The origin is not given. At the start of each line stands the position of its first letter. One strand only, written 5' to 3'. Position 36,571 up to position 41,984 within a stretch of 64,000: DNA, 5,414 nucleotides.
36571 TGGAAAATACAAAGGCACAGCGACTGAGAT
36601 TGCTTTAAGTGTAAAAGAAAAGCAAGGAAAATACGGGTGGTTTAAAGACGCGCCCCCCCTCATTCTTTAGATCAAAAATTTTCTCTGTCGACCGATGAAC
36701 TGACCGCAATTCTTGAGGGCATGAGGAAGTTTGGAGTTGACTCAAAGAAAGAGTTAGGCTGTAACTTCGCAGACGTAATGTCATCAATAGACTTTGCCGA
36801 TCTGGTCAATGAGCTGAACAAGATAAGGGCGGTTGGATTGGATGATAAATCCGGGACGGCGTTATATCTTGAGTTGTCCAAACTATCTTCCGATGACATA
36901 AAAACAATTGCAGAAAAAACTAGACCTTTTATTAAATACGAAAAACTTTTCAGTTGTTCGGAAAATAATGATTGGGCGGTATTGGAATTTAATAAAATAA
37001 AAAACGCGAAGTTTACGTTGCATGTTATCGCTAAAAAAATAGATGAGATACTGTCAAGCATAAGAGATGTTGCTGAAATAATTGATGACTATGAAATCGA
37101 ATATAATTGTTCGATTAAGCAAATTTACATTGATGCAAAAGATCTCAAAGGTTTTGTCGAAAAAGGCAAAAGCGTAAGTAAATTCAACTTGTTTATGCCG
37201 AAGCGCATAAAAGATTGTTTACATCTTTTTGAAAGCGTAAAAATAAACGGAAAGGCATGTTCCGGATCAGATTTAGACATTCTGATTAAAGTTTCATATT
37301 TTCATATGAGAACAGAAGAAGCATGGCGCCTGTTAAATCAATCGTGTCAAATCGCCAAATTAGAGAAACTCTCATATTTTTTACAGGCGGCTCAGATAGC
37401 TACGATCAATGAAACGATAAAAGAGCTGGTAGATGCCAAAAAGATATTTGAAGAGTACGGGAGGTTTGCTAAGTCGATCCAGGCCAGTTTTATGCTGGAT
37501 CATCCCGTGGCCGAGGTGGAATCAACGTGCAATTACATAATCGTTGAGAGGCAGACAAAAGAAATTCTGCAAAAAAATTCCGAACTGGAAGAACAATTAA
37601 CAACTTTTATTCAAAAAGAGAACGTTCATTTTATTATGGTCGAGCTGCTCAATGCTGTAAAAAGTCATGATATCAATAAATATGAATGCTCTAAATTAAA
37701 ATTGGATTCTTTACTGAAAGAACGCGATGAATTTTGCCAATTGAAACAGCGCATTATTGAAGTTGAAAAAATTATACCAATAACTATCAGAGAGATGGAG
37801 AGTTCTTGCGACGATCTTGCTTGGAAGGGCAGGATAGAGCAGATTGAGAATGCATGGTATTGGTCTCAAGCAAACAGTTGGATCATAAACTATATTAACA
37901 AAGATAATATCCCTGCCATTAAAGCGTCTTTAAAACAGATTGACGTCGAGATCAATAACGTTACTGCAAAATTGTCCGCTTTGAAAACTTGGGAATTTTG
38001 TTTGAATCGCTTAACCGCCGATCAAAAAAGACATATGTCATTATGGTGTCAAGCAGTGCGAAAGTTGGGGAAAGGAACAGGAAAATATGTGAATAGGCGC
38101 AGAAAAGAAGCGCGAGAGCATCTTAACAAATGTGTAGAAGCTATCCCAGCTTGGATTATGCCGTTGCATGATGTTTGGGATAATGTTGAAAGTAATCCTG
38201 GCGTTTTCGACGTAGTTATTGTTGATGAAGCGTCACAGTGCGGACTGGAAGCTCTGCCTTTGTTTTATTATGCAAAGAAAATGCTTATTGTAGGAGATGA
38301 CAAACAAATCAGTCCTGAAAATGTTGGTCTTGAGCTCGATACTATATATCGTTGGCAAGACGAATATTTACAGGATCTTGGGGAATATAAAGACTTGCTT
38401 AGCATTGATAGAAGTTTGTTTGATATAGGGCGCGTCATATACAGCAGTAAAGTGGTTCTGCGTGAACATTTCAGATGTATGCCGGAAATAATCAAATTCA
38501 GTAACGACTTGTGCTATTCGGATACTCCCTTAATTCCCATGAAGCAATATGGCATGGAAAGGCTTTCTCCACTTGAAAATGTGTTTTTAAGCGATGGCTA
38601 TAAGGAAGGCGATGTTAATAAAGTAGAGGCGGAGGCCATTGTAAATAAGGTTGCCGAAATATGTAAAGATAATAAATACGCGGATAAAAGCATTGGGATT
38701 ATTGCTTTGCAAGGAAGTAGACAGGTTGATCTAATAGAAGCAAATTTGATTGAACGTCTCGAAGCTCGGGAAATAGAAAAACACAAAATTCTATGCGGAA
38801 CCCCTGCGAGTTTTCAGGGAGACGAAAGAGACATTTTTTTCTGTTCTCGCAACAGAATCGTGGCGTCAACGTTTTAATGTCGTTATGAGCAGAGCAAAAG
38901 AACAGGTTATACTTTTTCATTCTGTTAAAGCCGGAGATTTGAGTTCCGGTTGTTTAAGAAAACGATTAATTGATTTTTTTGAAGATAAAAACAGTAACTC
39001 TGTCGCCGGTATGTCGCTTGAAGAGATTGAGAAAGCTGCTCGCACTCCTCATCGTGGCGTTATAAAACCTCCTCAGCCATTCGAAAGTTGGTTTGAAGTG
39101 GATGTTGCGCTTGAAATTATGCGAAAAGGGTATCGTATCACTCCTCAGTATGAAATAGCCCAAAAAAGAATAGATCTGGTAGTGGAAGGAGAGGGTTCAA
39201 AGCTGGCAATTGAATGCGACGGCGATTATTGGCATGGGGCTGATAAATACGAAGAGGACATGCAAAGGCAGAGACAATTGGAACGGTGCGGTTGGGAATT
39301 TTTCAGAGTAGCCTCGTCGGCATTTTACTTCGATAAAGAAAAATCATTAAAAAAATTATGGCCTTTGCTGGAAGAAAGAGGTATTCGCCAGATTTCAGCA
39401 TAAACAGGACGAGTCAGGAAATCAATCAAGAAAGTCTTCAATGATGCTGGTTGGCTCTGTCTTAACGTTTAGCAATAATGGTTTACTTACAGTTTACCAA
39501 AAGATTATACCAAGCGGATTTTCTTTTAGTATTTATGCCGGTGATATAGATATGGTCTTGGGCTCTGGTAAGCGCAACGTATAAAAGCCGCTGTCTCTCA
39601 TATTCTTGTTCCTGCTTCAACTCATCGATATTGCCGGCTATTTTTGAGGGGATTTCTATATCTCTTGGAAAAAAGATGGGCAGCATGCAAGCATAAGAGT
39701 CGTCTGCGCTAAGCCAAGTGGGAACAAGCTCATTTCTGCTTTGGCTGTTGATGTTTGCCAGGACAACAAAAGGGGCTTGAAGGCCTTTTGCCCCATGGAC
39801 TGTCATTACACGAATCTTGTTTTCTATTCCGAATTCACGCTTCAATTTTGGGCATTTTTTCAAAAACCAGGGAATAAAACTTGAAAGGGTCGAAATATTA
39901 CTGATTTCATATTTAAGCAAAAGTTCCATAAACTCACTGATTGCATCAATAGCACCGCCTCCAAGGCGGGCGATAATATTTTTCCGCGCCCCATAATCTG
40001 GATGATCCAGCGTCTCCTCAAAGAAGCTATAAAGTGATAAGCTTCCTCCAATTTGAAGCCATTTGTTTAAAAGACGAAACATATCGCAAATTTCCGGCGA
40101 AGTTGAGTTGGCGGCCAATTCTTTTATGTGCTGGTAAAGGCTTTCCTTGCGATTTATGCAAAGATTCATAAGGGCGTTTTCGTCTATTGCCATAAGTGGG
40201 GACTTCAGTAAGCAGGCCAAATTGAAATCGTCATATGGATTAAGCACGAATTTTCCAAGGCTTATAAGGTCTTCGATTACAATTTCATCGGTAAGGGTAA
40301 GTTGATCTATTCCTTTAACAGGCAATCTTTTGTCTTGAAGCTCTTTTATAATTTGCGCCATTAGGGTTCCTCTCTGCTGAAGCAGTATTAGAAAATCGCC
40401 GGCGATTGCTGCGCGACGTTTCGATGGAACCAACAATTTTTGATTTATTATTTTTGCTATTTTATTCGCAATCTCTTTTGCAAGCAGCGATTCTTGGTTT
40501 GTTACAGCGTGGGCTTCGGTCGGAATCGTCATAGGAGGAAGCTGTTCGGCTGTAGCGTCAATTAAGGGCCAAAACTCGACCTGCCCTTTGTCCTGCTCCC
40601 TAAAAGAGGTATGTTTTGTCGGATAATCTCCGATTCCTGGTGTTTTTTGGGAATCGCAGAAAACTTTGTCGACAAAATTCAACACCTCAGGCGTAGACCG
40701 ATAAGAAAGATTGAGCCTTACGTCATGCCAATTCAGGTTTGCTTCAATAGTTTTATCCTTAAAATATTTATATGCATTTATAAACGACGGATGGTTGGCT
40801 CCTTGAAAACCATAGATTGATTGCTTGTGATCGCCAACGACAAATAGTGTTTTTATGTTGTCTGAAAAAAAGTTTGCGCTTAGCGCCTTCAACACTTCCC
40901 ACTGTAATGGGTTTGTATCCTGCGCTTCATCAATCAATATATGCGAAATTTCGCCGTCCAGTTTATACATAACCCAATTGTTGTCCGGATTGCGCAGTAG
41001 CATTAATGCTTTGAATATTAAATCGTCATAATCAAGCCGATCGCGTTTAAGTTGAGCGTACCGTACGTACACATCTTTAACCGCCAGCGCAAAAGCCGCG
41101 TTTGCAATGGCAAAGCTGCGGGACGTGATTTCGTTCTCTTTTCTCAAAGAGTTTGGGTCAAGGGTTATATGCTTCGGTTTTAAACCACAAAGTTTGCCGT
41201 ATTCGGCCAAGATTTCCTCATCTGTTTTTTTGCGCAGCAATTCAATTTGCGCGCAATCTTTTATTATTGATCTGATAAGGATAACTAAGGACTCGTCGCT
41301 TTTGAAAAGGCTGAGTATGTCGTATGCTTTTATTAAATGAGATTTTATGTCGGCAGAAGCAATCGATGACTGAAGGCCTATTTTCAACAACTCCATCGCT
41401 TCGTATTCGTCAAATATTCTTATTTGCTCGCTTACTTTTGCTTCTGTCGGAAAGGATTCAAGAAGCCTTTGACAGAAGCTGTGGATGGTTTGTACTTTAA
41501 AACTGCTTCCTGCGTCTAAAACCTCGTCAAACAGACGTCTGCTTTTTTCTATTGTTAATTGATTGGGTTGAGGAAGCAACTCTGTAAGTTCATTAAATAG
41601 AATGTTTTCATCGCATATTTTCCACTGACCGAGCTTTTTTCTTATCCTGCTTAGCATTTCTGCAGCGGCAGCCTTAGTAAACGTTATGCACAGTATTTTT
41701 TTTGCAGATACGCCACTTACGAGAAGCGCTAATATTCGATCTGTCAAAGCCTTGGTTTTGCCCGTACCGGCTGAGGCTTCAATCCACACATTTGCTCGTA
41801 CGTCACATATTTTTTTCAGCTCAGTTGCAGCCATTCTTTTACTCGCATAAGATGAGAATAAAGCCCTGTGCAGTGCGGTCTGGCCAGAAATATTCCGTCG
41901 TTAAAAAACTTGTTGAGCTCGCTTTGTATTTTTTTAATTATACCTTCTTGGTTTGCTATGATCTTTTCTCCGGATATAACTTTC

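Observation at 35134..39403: Giant helicase-endonuclease fusion (Hhe-like single-gene defence architecture) sitting as an island between an ABC-F gene and addA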

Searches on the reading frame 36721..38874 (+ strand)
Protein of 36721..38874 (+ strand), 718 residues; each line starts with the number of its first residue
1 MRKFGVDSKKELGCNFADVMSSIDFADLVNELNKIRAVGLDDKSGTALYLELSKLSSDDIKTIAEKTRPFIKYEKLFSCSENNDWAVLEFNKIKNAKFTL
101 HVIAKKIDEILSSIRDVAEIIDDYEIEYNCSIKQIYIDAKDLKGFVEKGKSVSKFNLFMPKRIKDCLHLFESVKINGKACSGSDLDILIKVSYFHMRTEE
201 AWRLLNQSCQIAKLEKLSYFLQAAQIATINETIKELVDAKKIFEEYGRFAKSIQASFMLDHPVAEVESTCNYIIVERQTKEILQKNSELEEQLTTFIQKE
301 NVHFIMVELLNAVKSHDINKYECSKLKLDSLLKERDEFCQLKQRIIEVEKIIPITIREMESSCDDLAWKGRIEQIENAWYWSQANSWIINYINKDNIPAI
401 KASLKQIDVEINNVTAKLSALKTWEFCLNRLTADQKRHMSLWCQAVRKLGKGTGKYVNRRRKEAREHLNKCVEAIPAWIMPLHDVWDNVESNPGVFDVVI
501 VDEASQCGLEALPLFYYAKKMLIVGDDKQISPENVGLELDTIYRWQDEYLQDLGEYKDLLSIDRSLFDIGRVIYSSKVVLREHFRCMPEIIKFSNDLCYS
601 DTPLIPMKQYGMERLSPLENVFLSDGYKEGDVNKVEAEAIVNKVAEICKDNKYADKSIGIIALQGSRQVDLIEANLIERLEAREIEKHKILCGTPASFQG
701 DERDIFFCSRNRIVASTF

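Call 7: search_protein_families(library=pfam, proteins=[window:36721-38874:+], max_evalue=0.01)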
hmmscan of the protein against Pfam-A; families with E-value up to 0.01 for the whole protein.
window:36721-38874:+ (718 aa): 2 families
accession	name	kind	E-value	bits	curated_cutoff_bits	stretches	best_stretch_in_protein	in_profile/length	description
PF13087.12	AAA_12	-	3.7e-10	40.1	27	1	563-710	2-159/195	AAA domain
PF13086.12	AAA_11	-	1.6e-06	28.5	27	1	495-532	213-252/257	AAA domain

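Call 8: search_protein_families(library=padloc, proteins=[window:36721-38874:+], max_evalue=0.01)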
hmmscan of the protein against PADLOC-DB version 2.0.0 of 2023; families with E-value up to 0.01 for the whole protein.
window:36721-38874:+ (718 aa): 3 families
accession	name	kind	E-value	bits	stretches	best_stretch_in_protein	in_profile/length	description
PDLC03924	MkoC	-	1.8e-30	103.8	1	214-706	402-904/1136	-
PDLC05009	PDC-S37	-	3e-16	56.4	1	495-709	937-1153/1550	-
PDLC03920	MkoA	-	1.5e-13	48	1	484-709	781-1037/1112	-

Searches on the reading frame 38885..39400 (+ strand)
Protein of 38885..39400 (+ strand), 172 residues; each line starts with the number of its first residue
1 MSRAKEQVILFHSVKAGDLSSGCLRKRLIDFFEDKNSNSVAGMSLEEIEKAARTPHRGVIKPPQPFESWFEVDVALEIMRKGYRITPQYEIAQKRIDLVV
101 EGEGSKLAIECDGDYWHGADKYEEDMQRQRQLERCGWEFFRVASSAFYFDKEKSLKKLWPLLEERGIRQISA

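Call 7: search_protein_families(library=pfam, proteins=[window:38885-39400:+], max_evalue=0.01)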
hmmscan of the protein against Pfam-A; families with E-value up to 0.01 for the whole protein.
window:38885-39400:+ (172 aa): 2 families
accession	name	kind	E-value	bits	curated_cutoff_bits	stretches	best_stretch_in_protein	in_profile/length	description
PF18741.7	MTES_1575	-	1.8e-30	105.3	38.2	1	70-160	1-94/96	REase_MTES_1575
PF04480.18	DUF559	-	4.2e-05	23.8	20.6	1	81-158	31-104/109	Protein of unknown function (DUF559)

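Call 8: search_protein_families(library=padloc, proteins=[window:38885-39400:+], max_evalue=0.01)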
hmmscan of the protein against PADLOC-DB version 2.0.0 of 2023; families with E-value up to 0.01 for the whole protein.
window:38885-39400:+ (172 aa): 2 families
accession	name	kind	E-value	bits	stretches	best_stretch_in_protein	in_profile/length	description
PDLC05009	PDC-S37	-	1.3e-15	54.3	1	2-164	1185-1340/1550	-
PDLC02194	Hhe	-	3e-09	32.6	1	67-156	1680-1774/1911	-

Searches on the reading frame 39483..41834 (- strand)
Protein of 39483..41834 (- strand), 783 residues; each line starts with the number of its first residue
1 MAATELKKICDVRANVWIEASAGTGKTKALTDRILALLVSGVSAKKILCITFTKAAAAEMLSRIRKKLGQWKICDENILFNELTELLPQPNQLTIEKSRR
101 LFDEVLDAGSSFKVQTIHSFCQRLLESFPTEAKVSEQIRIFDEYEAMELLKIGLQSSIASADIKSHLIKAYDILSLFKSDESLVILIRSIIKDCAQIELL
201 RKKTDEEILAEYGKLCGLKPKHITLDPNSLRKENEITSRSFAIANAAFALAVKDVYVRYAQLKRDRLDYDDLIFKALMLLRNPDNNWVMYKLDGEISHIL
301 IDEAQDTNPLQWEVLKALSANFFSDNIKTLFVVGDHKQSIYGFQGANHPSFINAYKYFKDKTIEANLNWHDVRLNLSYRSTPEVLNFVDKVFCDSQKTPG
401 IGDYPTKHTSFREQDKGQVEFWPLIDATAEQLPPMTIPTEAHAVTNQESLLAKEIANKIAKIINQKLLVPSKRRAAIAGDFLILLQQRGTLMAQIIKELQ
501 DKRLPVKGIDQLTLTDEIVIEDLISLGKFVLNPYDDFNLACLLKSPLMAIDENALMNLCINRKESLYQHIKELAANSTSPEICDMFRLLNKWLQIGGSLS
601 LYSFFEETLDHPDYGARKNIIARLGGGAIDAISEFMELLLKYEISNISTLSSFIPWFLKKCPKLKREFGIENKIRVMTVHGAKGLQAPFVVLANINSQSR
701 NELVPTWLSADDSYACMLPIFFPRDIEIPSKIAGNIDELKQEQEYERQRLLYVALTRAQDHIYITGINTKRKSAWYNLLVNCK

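Call 21: search_protein_families(library=ncbifam, proteins=[window:39486-41834:-], max_evalue=0.00001)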
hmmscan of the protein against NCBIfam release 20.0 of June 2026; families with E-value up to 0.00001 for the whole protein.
window:39486-41834:- (783 aa): 15 families
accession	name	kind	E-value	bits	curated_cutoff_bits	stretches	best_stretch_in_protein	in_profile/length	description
TIGR02784.1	addA_alphas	equivalog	9e-202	673.4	860.75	2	241-779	334-885/1138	double-strand break repair helicase AddA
TIGR02785.1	addA_Gpos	equivalog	8.4e-64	216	707.65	2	246-774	335-886/1234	helicase-exonuclease AddAB subunit AddA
TIGR00609.1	recB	equivalog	2.8e-60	204.6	696.05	2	204-771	282-817/1175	exodeoxyribonuclease V subunit beta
NF010485.0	PRK13909.1-2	equivalog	1.3e-53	182.4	650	2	262-397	297-429/909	RecB-like helicase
TIGR01073.1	pcrA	equivalog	1.3e-47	162.6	911.2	3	219-392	133-293/725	DNA helicase PcrA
NF010487.0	PRK13909.1-4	equivalog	1.4e-41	142.7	759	2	262-400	293-428/924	RecB-like helicase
NF008743.0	PRK11773.1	equivalog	5.3e-33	114.3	965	2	237-393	155-298/720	DNA helicase II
NF008128.0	PRK10876.1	equivalog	1.9e-31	108.7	1697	2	205-562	291-635/1181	exodeoxyribonuclease V subunit beta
TIGR01075.1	uvrD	equivalog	3e-31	108.5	1144.45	2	247-392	160-292/715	DNA helicase II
TIGR01074.1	rep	equivalog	5.7e-31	107.5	951.45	2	239-391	150-289/668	DNA helicase Rep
NF010484.0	PRK13909.1-1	equivalog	9.7e-27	93.1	1074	2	210-395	255-438/945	RecB-like helicase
NF008276.0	PRK11054.1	equivalog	5.7e-25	87.9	543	2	263-356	404-487/684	DNA helicase IV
NF010486.0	PRK13909.1-3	equivalog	1.6e-24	86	1109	2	263-395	298-426/921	RecB-like helicase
NF008172.0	PRK10919.1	equivalog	5.1e-20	71.2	1168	1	189-358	106-265/673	DNA helicase Rep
NF041464.1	HelD_BACSU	equivalog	7e-12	44.1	419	1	288-396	539-634/779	RNA polymerase recycling motor HelD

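Call 22: find_related_loci(query=window:39486-41834:-, collection=genome_contigs, flank=10000)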
Query window:39486-41834:- (783 aa) in genome_contigs; peptide patterns used: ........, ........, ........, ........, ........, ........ (x = any residue, [..] = any of these).
23 stretches matched a pattern, but none encodes a relative of the query by tblastn (E <= 1e-3).

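Call 23: find_encoding_contigs(protein=window:39483-41834:-, flank=10000, max_places=6)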
Protein window:39483-41834:- (783 aa): no gene with exactly this product is on record in the collection.

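Call 26: find_homologous_proteins(query=window:39486-41834:-, max_evalue=1e-20)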
Query window:39486-41834:- (783 aa): 7068 proteins with E <= 1e-20 among 8000 candidates; the best 120 are listed.
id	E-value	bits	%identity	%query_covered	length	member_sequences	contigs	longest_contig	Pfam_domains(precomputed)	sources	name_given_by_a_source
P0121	0.0e+0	1758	100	100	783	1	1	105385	PF13538.13,PF13361.13,PF13245.13,PF00580.28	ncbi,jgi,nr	ncbi:MAG: UvrD-helicase domain-containing protein [Holosporales bacterium]|jgi:ATP-dependent helicas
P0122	0.0e+0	1079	64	100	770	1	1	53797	PF13538.13,PF13361.13,PF13245.13,PF00580.28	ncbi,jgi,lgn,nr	ncbi:MAG: UvrD-helicase domain-containing protein [Holosporales bacterium]|jgi:ATP-dependent helicas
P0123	0.0e+0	1049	62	100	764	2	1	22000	PF13538.13,PF13361.13,PF13245.13,PF00580.28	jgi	jgi:double-strand break repair helicase AddA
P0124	7.3e-220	750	48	70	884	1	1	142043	PF13538.13,PF13361.13,PF13245.13,PF00580.28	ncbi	-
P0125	3.6e-140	487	39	70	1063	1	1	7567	PF13538.13,PF12705.14,PF13361.13,PF13245.13,PF00580.28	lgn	-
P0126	8.1e-140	486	36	70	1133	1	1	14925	PF13538.13,PF12705.14,PF13361.13,PF13245.13,PF00580.28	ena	-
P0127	2.3e-139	484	38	70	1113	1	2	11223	PF13538.13,PF12705.14,PF13361.13,PF13245.13,PF00580.28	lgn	-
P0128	3.3e-139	484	39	70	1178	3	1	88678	PF13538.13,PF12705.14,PF13361.13,PF13245.13,PF00580.28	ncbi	-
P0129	9.3e-139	482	37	69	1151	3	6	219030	PF13538.13,PF12705.14,PF13361.13,PF13245.13,PF00580.28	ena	-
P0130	1.0e-138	482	40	70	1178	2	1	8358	PF13538.13,PF12705.14,PF13361.13,PF13245.13,PF00580.28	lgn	-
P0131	1.4e-138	482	37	99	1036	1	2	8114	PF13538.13,PF12705.14,PF13361.13,PF13245.13,PF00580.28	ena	-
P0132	2.2e-138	481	40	68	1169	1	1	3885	PF13538.13,PF12705.14,PF13361.13,PF13245.13,PF00580.28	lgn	-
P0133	3.0e-138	480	38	70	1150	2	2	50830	PF13538.13,PF12705.14,PF13361.13,PF13245.13,PF00580.28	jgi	jgi:ATP-dependent helicase/nuclease subunit A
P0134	3.2e-138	480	40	70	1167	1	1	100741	PF13538.13,PF12705.14,PF13361.13,PF13245.13,PF00580.28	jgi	-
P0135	3.7e-138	480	35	99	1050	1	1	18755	PF13538.13,PF13087.13,PF12705.14,PF13361.13,PF13245.13,PF00580.28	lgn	-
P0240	3.8e-133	464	36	69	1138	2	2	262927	PF13538.13,PF12705.14,PF13361.13,PF13245.13,PF00580.28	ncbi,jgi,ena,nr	ncbi:MAG TPA: double-strand break repair helicase AddA [Stellaceae bacterium]|nr:double-strand break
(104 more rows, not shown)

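Call 27: find_encoding_contigs(protein=P0121, flank=10000, max_places=4)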
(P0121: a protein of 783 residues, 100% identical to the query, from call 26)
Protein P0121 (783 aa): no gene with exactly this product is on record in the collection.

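Call 28: find_encoding_contigs(protein=P0122, flank=10000, max_places=4)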
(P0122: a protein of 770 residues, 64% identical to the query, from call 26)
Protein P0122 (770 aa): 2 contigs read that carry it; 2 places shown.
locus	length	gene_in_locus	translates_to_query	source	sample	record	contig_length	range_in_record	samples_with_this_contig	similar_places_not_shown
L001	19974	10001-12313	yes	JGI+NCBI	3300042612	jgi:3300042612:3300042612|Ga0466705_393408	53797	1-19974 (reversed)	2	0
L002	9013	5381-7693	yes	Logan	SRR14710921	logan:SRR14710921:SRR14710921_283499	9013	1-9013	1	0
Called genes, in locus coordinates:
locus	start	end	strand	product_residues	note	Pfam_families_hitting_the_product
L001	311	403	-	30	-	-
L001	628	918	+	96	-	PF00166:Cpn10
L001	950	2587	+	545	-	PF00118:Cpn60_TCP1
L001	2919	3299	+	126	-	-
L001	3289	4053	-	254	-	-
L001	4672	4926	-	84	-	-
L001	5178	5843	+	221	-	PF00730:HhH-GPD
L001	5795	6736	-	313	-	PF07992:Pyr_redox_2, PF13738:Pyr_redox_3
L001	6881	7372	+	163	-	PF02367:TsaE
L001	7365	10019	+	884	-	-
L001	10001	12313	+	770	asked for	PF00580:UvrD-helicase, PF13245:AAA_19, PF13361:UvrD_C, PF13538:UvrD_C_2 (faint)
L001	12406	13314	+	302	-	-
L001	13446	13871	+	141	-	-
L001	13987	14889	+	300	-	PF00698:Acyl_transf_1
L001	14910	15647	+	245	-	PF00106:adh_short, PF08659:KR, PF23441:SDR (faint), PF01370:Epimerase (weak), PF13460:NAD_binding_10 (weak), PF13561:adh_short_C2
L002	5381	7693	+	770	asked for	PF00580:UvrD-helicase, PF13245:AAA_19, PF13361:UvrD_C, PF13538:UvrD_C_2 (faint)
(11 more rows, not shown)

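Call 29: find_encoding_contigs(protein=P0123, flank=10000, max_places=4)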
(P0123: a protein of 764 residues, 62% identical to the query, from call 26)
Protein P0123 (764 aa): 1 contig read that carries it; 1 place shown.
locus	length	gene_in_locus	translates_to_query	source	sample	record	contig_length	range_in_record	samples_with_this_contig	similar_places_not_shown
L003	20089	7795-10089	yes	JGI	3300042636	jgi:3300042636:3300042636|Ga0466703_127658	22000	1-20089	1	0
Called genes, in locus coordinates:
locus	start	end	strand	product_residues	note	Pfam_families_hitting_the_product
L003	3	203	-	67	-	?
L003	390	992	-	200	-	PF01327:Pep_deformylase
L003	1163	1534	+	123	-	PF01192:RNA_pol_Rpb6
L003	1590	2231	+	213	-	PF07963:N_methyl (weak)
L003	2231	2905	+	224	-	-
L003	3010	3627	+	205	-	PF00730:HhH-GPD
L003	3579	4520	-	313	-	PF07992:Pyr_redox_2, PF13738:Pyr_redox_3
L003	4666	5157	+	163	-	PF02367:TsaE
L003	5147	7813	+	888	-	-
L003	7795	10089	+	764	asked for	PF00580:UvrD-helicase, PF13245:AAA_19, PF13361:UvrD_C, PF13538:UvrD_C_2 (faint)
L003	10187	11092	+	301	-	-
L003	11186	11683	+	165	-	PF04355:BamE (weak)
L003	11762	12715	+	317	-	PF00698:Acyl_transf_1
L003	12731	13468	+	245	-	PF00106:adh_short, PF08659:KR, PF01370:Epimerase (weak), PF13460:NAD_binding_10 (weak), PF13561:adh_short_C2, PF23441:SDR (weak)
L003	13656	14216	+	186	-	PF02033:RBFA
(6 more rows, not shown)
